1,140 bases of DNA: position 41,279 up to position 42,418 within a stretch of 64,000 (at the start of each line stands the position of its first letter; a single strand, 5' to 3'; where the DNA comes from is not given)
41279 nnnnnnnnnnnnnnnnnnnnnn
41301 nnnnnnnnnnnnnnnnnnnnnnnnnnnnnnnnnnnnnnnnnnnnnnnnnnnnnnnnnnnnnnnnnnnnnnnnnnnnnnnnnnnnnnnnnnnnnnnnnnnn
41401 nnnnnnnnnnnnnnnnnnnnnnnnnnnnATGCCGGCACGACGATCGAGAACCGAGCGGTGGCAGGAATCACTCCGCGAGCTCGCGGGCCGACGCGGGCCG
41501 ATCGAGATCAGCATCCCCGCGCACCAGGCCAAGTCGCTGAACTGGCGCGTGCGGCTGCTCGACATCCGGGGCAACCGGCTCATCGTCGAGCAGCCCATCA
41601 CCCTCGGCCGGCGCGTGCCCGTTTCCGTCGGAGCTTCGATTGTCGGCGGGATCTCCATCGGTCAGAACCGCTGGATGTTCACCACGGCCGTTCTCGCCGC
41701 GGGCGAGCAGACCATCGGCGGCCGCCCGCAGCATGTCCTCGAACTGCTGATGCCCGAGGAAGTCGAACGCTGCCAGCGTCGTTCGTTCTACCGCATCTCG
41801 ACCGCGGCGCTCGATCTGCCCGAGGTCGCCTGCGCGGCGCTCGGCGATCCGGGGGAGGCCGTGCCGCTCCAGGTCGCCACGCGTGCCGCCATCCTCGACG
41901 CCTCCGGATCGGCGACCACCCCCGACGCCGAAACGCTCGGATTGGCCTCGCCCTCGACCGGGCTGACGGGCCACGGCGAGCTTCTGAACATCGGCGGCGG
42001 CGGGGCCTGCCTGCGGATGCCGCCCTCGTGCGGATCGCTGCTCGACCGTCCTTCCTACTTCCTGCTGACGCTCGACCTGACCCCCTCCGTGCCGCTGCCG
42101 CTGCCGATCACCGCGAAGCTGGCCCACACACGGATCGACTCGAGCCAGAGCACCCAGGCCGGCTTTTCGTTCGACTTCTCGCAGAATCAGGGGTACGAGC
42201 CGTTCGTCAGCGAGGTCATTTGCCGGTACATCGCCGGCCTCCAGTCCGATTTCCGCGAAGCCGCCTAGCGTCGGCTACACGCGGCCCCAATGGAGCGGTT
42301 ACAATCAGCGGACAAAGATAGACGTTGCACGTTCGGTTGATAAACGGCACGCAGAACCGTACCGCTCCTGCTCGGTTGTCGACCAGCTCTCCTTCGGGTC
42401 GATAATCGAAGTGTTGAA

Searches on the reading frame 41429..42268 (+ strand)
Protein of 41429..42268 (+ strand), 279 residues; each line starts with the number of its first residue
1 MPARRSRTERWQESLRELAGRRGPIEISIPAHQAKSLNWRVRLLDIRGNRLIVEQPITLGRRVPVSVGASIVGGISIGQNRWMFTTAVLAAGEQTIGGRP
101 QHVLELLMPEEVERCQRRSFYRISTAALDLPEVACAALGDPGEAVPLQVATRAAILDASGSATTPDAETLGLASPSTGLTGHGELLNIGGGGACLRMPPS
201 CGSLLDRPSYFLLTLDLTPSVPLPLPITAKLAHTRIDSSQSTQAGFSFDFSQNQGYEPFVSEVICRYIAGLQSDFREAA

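Call 54: search_protein_families(library=pfam, proteins=[window:41429-42268:+], max_evalue=1)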
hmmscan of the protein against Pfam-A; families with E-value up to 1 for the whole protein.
window:41429-42268:+ (279 aa): 2 families
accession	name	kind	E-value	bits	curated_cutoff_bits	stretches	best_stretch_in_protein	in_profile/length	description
PF12945.12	PilZNR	-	0.0001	22.8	23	1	25-92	6-73/85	Flagellar protein YcgR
PF07238.19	PilZ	-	0.043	14.6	22.5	1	181-249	23-86/102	PilZ domain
